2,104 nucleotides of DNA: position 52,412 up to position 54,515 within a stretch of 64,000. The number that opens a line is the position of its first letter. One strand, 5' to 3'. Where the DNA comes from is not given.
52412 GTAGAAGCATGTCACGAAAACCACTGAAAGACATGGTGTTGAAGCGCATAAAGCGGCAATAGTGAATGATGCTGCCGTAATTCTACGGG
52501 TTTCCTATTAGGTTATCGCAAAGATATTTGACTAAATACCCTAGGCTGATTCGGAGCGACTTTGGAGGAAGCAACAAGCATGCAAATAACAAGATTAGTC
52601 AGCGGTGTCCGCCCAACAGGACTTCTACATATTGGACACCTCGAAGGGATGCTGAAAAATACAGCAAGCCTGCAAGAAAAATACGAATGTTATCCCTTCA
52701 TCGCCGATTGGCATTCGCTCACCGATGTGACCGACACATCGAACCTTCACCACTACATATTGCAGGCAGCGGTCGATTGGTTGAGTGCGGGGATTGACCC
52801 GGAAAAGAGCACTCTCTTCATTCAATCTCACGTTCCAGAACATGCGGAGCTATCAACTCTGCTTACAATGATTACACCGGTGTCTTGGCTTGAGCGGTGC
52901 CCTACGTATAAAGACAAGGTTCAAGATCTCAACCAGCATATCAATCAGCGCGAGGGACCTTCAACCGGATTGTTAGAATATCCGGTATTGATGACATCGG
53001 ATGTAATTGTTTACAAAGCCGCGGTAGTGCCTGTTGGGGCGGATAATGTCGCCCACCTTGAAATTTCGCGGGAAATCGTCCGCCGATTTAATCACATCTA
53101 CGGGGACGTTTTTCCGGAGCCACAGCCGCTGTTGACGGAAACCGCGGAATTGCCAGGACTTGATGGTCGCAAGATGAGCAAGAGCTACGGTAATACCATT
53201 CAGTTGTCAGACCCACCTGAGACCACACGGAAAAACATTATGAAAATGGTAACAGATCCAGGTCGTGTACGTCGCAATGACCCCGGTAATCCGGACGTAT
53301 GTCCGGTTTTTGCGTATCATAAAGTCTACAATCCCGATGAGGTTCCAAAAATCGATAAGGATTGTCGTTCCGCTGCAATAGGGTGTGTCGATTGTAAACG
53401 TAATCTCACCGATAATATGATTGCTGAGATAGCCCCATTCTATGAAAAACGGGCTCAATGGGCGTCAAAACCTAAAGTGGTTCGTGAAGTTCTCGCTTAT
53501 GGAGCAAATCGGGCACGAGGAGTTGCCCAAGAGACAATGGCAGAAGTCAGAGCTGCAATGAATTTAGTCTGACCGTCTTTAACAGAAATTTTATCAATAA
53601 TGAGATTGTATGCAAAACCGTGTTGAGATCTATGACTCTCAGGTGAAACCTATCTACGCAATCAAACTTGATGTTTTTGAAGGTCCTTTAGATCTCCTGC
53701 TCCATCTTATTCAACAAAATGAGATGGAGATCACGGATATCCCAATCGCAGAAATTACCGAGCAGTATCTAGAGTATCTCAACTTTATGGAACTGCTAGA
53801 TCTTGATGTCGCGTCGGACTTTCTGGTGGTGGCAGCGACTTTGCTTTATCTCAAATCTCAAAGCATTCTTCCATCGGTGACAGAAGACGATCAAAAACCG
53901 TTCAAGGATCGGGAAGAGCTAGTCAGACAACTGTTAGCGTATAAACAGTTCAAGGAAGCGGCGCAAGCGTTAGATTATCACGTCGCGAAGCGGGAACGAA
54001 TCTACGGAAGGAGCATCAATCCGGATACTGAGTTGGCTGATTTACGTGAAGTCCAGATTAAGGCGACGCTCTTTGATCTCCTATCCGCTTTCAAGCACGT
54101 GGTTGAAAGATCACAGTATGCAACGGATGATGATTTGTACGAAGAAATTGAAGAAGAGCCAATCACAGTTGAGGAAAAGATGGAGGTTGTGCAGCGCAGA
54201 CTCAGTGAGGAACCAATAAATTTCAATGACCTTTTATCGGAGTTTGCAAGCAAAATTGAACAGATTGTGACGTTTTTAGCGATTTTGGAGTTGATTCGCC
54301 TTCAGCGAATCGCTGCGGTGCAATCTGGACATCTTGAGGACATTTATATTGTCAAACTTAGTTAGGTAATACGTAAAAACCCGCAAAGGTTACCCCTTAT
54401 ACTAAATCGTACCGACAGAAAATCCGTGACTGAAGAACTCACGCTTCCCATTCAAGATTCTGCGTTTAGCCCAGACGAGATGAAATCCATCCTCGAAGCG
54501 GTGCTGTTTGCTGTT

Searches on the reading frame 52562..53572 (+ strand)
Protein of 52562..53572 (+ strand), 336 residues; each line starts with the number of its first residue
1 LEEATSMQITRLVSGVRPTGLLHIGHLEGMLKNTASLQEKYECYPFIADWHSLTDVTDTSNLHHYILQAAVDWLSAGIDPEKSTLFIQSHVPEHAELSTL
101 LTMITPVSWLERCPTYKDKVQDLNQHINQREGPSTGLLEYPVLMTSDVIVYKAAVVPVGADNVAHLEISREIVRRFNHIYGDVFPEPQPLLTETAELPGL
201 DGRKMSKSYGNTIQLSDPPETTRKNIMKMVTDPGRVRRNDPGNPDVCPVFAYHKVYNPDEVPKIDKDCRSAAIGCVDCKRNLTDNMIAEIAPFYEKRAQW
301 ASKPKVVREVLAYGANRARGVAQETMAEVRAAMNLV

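Call 72: search_protein_families(library=pfam, proteins=[window:52562-53572:+], max_evalue=0.00001)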
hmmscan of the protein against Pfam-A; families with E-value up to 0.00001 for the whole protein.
window:52562-53572:+ (336 aa): 1 family
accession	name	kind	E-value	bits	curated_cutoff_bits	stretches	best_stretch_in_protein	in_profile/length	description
PF00579.31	tRNA-synt_1b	-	9.2e-61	206.2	21.1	1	10-287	6-288/292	tRNA synthetases class I (W and Y)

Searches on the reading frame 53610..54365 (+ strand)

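Call 72: search_protein_families(library=pfam, proteins=[window:53610-54365:+], max_evalue=0.00001)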
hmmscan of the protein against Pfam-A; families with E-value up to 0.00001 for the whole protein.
window:53610-54365:+ (251 aa): 1 family
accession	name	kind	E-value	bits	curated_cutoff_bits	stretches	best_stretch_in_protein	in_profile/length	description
PF02616.19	SMC_ScpA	-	3.4e-36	125.8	24.6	1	33-248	1-230/232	Segregation and condensation protein ScpA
